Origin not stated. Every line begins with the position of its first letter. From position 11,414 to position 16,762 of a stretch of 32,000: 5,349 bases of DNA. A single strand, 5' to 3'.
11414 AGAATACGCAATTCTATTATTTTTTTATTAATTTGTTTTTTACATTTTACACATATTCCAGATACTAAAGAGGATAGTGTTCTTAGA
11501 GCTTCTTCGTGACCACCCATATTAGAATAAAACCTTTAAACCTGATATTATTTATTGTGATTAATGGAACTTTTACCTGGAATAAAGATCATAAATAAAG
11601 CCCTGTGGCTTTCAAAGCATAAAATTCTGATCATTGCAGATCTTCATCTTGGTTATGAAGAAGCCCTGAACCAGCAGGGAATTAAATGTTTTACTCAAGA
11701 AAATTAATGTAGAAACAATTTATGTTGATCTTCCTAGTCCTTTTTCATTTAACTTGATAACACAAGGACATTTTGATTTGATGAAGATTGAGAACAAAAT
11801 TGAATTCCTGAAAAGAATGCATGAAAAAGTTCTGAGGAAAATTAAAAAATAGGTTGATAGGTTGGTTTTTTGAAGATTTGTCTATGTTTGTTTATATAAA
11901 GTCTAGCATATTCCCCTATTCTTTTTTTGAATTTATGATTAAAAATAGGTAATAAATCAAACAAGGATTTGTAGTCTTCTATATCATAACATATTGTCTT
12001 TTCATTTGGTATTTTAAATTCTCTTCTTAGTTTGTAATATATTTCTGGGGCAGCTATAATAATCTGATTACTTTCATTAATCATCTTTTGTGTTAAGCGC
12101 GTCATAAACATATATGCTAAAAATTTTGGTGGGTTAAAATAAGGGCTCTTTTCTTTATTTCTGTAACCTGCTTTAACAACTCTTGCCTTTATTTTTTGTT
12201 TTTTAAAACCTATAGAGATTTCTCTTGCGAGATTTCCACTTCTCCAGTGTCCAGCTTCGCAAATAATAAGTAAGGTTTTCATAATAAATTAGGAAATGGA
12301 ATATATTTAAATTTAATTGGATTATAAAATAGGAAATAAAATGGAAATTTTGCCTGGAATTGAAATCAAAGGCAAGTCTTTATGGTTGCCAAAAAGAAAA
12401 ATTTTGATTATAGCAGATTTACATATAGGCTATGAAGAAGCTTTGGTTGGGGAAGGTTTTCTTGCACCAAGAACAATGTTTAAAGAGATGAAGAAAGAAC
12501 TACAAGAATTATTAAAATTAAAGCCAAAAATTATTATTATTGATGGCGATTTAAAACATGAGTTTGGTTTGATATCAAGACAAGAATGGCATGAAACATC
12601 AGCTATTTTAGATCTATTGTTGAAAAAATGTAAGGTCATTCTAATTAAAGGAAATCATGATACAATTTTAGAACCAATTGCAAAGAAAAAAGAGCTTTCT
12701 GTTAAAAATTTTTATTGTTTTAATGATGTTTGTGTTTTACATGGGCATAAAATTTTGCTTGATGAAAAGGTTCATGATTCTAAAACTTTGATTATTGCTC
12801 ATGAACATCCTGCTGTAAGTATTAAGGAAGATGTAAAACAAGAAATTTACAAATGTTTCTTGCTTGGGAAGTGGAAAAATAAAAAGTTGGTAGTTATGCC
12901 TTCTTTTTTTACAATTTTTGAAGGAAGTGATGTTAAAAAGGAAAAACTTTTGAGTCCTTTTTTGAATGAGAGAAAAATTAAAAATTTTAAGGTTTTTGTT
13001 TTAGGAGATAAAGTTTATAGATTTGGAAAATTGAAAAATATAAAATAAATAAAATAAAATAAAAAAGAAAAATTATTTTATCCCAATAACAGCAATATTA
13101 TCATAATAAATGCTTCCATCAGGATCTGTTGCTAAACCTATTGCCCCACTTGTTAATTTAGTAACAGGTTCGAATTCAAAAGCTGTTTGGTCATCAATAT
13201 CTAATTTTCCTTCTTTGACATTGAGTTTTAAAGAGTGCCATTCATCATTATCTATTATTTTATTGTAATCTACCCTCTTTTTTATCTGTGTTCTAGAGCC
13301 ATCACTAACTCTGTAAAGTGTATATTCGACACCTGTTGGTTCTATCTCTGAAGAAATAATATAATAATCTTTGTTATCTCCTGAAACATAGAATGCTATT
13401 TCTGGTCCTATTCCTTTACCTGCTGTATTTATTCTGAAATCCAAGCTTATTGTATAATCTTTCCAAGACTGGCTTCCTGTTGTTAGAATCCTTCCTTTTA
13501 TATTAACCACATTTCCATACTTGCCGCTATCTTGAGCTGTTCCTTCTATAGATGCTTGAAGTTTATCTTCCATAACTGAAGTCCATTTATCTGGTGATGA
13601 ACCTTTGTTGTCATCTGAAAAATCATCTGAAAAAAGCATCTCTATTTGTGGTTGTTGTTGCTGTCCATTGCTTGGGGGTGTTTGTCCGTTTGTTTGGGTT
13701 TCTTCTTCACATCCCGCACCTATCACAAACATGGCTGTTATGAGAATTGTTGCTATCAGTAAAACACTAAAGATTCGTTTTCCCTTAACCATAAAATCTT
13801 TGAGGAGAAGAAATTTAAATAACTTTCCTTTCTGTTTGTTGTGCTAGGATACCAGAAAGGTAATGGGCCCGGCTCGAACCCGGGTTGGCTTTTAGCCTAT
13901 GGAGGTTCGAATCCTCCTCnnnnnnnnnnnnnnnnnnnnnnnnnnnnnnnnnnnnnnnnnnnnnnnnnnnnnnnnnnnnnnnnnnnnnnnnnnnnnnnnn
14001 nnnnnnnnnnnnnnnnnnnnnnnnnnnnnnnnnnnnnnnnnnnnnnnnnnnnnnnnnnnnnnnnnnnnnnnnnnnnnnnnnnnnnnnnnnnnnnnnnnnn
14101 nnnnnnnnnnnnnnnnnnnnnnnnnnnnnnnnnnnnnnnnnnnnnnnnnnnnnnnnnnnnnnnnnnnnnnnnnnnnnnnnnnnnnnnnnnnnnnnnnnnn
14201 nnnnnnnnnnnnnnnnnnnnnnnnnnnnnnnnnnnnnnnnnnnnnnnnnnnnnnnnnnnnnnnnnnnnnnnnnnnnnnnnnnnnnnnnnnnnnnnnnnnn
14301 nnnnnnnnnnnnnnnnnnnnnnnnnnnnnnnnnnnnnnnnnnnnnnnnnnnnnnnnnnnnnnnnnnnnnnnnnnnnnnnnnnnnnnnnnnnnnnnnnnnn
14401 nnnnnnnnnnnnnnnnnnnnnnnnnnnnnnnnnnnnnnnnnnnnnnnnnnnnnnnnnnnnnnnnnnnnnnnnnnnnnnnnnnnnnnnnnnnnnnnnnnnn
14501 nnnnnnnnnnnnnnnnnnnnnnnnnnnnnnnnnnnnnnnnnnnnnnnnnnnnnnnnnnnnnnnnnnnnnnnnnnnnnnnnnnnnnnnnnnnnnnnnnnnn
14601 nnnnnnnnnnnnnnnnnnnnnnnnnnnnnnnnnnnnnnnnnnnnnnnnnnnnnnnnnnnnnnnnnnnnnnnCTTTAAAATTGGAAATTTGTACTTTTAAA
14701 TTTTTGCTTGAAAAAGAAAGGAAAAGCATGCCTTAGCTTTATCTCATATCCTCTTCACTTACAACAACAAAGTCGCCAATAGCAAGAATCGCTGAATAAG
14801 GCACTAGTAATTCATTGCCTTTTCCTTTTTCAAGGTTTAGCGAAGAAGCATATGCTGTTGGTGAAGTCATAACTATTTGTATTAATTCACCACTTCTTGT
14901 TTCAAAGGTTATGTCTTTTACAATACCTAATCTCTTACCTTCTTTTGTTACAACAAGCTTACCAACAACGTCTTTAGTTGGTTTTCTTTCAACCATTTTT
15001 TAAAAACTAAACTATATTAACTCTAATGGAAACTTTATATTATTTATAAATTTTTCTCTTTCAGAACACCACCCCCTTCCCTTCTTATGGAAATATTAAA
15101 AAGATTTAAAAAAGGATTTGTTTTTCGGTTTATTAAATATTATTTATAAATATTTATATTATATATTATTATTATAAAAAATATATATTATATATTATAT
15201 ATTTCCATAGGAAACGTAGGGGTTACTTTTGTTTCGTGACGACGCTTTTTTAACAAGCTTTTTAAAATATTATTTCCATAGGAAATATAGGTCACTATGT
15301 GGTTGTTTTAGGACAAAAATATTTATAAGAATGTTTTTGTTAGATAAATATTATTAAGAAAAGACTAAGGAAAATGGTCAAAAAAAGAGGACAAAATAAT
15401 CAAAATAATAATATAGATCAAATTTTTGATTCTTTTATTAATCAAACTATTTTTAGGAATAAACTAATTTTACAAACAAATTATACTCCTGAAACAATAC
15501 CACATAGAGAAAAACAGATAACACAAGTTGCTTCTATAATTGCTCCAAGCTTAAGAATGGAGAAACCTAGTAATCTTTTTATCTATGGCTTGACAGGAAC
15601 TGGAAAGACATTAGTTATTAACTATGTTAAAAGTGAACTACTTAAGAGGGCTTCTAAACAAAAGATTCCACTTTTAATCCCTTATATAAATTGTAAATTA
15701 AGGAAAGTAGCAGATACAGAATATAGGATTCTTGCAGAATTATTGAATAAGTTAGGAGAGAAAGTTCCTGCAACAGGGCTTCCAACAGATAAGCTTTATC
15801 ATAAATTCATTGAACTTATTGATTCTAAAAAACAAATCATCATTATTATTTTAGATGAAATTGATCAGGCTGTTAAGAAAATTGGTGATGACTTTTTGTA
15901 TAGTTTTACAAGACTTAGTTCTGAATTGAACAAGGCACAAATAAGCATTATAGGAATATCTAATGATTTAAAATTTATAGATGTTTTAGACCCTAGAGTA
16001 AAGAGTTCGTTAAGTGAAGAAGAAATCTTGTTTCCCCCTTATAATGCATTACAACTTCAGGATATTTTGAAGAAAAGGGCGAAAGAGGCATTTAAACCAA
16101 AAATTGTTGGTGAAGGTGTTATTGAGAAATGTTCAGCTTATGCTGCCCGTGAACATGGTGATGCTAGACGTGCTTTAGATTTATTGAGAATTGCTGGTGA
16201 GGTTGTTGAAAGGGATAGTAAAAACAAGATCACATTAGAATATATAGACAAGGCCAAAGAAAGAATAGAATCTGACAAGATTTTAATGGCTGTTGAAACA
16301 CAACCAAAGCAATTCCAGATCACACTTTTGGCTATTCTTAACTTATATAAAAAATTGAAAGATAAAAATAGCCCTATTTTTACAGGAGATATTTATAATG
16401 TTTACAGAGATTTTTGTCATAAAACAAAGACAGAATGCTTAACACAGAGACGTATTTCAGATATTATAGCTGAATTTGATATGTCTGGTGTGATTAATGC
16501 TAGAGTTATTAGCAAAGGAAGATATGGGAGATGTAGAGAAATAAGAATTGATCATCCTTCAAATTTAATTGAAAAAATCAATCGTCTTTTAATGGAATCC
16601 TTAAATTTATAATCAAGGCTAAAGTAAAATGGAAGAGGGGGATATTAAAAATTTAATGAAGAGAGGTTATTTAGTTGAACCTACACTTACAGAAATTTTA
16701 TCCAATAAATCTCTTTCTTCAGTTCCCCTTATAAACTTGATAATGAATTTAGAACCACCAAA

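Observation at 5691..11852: A 111-nt perfect direct repeat of the Lhr 3' end brackets a ~5.9-kb block carrying the entire sugar-to-PRPP operon (signature of single-crossover integration of a circular segment)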

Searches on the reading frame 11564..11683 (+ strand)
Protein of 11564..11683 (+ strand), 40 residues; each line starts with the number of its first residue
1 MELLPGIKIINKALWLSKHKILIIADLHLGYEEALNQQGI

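Call 38: find_homologous_proteins(query=window:11564-11683:+, max_evalue=0.001)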
Query seq(40 aa) (40 aa): 2 proteins with E <= 0.001 among 2 candidates.
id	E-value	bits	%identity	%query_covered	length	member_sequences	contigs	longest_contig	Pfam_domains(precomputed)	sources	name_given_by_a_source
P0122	1.2e-17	79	100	100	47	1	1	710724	-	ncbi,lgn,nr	ncbi:MAG: hypothetical protein IB618_03145 [Candidatus Pacearchaeota archaeon]|nr:MAG: hypothetical 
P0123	4.3e-6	43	60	100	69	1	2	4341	-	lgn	-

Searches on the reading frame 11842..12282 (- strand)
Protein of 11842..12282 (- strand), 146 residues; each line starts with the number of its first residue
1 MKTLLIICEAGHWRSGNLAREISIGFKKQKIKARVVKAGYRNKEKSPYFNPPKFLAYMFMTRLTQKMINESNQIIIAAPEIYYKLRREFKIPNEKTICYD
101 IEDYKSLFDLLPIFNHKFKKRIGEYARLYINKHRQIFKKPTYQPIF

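Call 6: search_protein_families(library=pfam, proteins=[window:11842-12282:-])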
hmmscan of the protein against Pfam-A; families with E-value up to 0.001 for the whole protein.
window:11842-12282:- (146 aa): 0 families

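Call 41: find_encoding_contigs(protein=window:11842-12282:-, flank=10000, max_places=10)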
Protein window:11842-12282:- (146 aa): 1 contig read that carries it; 1 place shown.
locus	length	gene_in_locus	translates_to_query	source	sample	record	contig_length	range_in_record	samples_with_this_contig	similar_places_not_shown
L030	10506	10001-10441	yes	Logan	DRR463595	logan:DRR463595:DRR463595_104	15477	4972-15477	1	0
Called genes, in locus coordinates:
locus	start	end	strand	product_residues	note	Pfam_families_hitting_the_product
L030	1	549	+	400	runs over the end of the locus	PF01970:TctA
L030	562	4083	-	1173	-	PF03833:PolC_DP2_N, PF24844:PolC_DP2_central, PF24846:PolC_DP2_cat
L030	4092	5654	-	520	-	PF00149:Metallophos (weak), PF04042:DNA_pol_E_B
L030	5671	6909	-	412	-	PF05621:TniB (weak), PF01637:ATPase_2, PF13191:AAA_16, PF13401:AAA_22, PF00004:AAA (weak), PF22606:Cdc6-ORC-like_ATPase_lid (weak), PF22703:Cdc6_lid, PF09079:WHD_Cdc6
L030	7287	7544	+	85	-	PF05239:PRC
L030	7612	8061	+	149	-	-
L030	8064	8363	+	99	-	-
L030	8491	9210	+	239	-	PF06439:3keto-disac_hyd (weak)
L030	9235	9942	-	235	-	PF00149:Metallophos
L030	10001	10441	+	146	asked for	-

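Call 46: search_protein_families(library=pfam, proteins=[window:11842-12282:-], max_evalue=5)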
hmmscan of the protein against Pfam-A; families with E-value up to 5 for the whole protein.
window:11842-12282:- (146 aa): 1 family
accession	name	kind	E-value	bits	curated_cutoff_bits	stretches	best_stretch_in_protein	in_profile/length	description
PF06851.17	DUF1247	-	0.13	12.7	27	1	71-122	87-139/148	Protein of unknown function (DUF1247)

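Call 47: search_protein_families(library=ncbifam, proteins=[window:11842-12282:-], max_evalue=0.00001)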
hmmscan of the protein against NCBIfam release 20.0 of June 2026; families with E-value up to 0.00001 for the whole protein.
window:11842-12282:- (146 aa): 0 families

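Call 61: search_solved_structures(query=window:11842-12282:-, max_evalue=10)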
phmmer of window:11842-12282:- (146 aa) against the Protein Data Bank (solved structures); distinct sequences matched with E-value up to 10: 0.

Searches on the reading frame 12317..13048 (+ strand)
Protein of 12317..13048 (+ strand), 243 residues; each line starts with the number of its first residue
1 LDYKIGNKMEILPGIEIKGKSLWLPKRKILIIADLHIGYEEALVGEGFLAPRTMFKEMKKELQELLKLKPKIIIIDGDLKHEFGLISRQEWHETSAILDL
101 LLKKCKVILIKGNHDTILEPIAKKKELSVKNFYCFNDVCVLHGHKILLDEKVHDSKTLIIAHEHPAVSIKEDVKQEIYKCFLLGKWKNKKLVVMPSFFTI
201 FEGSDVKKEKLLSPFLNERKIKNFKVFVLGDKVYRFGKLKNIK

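Call 13: search_protein_families(library=pfam, proteins=[window:12317-13048:+])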
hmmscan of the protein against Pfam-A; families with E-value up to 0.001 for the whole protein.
window:12317-13048:+ (243 aa): 2 families
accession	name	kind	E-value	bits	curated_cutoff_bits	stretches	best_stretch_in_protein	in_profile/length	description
PF00149.33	Metallophos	-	6.9e-11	43.4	21.5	1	28-167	2-159/191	Calcineurin-like phosphoesterase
PF01937.24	ARMT1-like_dom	-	0.00074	19.2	25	0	45-108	238-299/311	Damage-control phosphatase ARMT1-like domain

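Call 47: search_protein_families(library=ncbifam, proteins=[window:12341-13048:+], max_evalue=0.00001)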
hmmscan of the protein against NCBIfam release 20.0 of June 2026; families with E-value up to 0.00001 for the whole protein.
window:12341-13048:+ (235 aa): 2 families
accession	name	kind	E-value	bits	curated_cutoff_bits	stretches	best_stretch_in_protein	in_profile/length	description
TIGR00024.1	SbcD_rel_arch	hypoth_equivalog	3.6e-46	157.7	115.2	1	20-234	16-221/224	putative phosphoesterase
TIGR04123.1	P_estr_lig_assc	hypoth_equivalog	1.3e-23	83.5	150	1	12-221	14-200/207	ligase-associated DNA damage response endonuclease PdeM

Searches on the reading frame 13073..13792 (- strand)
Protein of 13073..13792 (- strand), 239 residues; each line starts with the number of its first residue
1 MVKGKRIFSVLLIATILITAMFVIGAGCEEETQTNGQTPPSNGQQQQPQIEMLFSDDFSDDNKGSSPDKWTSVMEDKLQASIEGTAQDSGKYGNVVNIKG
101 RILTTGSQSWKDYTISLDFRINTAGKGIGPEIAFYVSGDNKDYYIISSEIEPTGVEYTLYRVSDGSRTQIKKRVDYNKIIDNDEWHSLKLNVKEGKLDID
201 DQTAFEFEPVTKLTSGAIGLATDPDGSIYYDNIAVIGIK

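Call 13: search_protein_families(library=pfam, proteins=[window:13073-13792:-])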
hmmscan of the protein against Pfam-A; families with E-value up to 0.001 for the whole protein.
window:13073-13792:- (239 aa): 1 family
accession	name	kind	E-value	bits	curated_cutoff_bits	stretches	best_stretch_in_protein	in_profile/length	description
PF06439.18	3keto-disac_hyd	-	2.6e-07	31.3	26.8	1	64-235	8-186/187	3-keto-disaccharide hydrolase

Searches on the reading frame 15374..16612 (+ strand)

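Call 13: search_protein_families(library=pfam, proteins=[window:15374-16612:+])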
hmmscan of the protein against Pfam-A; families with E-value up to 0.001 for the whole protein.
window:15374-16612:+ (412 aa): 10 families
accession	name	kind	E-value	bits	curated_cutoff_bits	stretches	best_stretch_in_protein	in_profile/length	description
PF22703.2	Cdc6_lid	-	6.1e-24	84.1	27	1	229-296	1-68/68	Cdc6 AAA+ ATPase-type lid domain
PF09079.17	Cdc6_C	-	1.5e-23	83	25.1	1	306-401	2-95/96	CDC6, C terminal winged helix domain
PF13401.12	AAA_22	-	1.6e-10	41.8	27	1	65-194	5-122/130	AAA domain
PF13191.12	AAA_16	-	6.5e-10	40.2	32.6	1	43-166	3-144/167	AAA ATPase domain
PF01637.24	ATPase_2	-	1.5e-08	35.1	33.2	1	45-193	4-152/225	ATPase domain predominantly from Archaea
PF05621.17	TniB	-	6.4e-07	29.4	22.4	1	60-195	30-160/189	Bacterial TniB protein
PF00004.35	AAA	-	1.1e-06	29.5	21.2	1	69-220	2-129/131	ATPase family associated with various cellular activities (AAA)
PF22606.2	Cdc6-ORC-like_ATPase_lid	-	1.9e-06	28.1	27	1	223-280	1-58/60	Cdc6/ORC-like, ATPase lid domain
PF25201.1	nSTAND6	-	3.3e-05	24.4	27.7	1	61-133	14-80/148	Novel STAND NTPase 6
PF00308.24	Bac_DnaA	-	0.00041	21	23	0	51-99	21-68/162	Bacterial DnaA ATPAse domain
